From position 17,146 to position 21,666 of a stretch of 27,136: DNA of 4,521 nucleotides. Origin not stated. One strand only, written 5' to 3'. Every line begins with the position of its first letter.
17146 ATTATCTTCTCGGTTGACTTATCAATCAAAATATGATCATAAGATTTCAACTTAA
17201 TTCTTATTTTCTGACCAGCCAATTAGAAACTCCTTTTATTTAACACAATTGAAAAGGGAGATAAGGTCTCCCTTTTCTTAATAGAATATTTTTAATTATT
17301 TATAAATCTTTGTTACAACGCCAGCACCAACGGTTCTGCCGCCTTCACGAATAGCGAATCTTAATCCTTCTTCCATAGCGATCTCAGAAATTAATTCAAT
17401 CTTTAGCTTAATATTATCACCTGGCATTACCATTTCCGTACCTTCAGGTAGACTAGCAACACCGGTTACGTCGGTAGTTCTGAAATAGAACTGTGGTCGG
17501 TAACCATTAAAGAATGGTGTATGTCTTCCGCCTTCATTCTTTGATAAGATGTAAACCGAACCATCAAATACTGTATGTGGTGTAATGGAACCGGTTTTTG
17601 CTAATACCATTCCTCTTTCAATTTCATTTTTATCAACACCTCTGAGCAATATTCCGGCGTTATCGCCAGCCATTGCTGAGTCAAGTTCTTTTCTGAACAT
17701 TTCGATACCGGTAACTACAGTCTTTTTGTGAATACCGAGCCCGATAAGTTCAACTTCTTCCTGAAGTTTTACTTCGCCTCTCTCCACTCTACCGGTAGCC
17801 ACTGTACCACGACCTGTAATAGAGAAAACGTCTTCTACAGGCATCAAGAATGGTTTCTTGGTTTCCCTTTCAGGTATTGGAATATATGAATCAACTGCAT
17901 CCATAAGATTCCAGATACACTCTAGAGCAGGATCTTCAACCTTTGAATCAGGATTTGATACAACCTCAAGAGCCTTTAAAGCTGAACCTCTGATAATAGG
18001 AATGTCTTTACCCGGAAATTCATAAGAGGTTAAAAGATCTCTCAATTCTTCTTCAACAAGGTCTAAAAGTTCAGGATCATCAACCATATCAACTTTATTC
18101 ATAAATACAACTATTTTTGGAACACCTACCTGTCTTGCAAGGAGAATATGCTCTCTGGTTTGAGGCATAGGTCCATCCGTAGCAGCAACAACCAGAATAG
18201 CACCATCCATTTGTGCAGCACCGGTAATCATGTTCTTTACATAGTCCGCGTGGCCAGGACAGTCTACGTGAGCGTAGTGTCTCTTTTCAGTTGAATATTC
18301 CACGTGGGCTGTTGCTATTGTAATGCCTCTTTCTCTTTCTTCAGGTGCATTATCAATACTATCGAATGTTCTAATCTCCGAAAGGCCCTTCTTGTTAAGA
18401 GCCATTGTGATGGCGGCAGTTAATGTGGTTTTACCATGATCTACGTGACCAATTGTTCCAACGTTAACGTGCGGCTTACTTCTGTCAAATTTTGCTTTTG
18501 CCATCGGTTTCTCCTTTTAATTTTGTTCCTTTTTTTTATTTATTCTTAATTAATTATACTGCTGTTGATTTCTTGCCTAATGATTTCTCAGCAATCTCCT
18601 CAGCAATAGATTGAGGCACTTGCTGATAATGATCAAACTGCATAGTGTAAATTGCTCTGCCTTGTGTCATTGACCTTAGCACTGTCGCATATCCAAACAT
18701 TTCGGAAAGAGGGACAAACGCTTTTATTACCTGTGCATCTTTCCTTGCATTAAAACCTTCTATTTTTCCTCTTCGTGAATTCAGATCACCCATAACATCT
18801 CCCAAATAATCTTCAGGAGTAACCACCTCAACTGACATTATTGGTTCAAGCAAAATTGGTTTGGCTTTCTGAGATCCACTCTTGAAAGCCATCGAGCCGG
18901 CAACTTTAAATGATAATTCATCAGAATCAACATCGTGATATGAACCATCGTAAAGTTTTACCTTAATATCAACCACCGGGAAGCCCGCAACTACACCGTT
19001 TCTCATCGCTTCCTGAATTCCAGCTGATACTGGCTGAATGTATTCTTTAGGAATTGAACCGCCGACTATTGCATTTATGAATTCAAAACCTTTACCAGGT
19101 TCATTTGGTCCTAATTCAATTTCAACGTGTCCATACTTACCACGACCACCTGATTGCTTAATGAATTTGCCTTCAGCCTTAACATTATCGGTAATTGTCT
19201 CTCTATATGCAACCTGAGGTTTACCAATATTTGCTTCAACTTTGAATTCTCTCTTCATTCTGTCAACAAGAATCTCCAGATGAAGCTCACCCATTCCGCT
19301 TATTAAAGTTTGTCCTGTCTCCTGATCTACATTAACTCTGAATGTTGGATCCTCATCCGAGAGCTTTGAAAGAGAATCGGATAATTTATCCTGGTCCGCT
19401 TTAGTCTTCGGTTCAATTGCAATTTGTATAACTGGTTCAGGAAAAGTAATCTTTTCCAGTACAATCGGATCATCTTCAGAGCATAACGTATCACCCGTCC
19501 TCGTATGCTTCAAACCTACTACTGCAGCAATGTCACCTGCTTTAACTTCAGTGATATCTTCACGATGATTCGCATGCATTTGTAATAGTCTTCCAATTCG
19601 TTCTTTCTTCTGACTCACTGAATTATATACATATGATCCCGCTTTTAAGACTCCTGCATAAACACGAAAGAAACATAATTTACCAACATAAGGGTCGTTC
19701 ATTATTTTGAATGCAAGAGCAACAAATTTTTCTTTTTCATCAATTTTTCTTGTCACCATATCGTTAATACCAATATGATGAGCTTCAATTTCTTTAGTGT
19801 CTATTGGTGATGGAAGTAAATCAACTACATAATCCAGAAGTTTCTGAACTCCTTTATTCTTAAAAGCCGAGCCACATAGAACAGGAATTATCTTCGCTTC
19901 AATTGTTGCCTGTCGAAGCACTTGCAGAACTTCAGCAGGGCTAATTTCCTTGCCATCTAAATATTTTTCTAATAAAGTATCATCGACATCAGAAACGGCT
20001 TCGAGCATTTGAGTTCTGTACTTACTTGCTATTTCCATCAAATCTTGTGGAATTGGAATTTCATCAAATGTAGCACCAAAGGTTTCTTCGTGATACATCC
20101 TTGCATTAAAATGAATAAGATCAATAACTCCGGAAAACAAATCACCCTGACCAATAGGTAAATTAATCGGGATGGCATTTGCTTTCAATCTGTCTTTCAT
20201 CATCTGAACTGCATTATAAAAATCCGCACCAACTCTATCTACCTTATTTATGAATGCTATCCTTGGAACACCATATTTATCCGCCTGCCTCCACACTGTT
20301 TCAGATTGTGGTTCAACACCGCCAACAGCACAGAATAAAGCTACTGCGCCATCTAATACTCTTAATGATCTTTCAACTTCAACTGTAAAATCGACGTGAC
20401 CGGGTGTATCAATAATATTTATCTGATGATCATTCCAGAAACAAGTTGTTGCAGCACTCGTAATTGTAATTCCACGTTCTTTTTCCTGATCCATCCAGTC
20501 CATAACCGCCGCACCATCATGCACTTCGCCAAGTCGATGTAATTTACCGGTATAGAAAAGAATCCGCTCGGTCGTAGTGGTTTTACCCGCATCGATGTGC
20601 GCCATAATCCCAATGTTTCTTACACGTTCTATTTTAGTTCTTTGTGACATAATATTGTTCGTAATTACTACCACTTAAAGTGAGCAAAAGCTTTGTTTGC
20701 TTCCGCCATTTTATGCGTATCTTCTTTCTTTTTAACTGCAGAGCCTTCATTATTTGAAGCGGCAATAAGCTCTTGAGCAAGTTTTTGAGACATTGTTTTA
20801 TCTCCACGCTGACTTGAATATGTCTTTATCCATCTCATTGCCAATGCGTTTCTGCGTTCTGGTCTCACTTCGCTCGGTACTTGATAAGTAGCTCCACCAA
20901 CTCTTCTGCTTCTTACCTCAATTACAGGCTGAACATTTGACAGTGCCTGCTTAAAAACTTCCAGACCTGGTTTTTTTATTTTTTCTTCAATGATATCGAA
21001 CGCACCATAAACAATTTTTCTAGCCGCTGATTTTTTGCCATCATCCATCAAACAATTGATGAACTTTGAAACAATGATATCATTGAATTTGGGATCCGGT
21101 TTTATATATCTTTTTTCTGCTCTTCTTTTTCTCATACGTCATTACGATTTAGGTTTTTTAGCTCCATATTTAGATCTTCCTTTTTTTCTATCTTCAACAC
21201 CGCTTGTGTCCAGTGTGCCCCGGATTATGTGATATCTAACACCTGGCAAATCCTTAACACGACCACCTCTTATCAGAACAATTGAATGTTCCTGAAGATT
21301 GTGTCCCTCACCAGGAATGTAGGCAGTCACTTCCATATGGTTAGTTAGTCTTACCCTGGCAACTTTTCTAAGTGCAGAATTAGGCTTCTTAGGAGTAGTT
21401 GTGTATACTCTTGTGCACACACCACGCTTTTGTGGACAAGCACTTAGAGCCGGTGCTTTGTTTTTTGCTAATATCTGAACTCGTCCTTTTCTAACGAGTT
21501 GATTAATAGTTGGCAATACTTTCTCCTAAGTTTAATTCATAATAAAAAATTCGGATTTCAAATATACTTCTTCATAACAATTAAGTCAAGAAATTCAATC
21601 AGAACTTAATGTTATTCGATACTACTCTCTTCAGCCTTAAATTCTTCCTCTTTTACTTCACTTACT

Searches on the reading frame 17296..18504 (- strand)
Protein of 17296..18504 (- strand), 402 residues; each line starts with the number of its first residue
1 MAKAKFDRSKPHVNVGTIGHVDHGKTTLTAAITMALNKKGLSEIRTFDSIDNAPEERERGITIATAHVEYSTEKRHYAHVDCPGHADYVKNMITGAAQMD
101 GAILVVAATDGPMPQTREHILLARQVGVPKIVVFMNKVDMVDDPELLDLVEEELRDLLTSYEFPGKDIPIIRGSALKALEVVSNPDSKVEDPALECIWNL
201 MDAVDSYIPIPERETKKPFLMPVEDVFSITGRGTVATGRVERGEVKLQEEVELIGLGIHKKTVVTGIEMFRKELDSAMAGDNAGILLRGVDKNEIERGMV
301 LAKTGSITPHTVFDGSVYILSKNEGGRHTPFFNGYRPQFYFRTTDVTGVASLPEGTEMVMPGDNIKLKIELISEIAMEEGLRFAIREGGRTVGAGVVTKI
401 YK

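Call 57: search_protein_families(library=pfam, proteins=[window:17296-18504:-])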
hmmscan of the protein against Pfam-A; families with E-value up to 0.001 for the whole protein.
window:17296-18504:- (402 aa): 3 families
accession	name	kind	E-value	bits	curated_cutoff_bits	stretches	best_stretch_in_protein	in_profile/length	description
PF00009.33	GTP_EFTU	-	9.1e-66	221.5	26.5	1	10-209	1-187/188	Elongation factor Tu GTP binding domain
PF03143.23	GTP_EFTU_D3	-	3e-38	130.8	27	1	306-400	1-105/106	Elongation factor Tu C-terminal domain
PF03144.31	GTP_EFTU_D2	-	2.6e-19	69.8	30.3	1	233-302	1-73/73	Elongation factor Tu domain 2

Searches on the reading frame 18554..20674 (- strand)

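Call 57: search_protein_families(library=pfam, proteins=[window:18554-20674:-])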
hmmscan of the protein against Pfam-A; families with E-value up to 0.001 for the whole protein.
window:18554-20674:- (706 aa): 7 families
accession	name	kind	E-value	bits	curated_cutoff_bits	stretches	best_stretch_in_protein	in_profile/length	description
PF00009.33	GTP_EFTU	-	9.8e-68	227.9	26.5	1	16-289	1-188/188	Elongation factor Tu GTP binding domain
PF03764.24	EFG_IV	-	6.2e-47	158.8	24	1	486-605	1-121/121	Elongation factor G, domain IV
PF14492.12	EFG_III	-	1.2e-35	121.9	27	1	411-485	1-75/75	Elongation Factor G, domain III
PF00679.30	EFG_C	-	7e-33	113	27.9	1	608-693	2-88/89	Elongation factor G C-terminus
PF03144.31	GTP_EFTU_D2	-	2.7e-19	69.8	30.3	1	331-398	1-73/73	Elongation factor Tu domain 2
PF22042.2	EF-G_D2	-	3.5e-17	62.7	27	1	317-399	2-83/84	Elongation factor G domain 2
PF16658.11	RF3_C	-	4.4e-06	27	40.1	1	419-499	14-94/132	Class II release factor RF3, C-terminal domain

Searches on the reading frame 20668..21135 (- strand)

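Call 57: search_protein_families(library=pfam, proteins=[window:20668-21135:-])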
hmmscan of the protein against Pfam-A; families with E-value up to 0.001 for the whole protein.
window:20668-21135:- (155 aa): 1 family
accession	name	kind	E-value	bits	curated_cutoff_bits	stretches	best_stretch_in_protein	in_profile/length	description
PF00177.27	Ribosomal_S7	-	1.3e-66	223.2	24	1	1-148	1-148/148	Ribosomal protein S7p/S5e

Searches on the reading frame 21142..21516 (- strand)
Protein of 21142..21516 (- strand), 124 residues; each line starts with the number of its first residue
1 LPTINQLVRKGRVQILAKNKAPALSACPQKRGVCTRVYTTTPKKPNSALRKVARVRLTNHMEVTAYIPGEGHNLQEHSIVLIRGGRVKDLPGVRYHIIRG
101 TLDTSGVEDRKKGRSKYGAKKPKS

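Call 57: search_protein_families(library=pfam, proteins=[window:21142-21516:-])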
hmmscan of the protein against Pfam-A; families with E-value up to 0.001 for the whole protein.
window:21142-21516:- (124 aa): 1 family
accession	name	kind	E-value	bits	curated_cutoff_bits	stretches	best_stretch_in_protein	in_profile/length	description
PF00164.32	Ribosom_S12_S23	-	5.3e-43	145.6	22.3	1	18-123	2-109/110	Ribosomal protein S12/S23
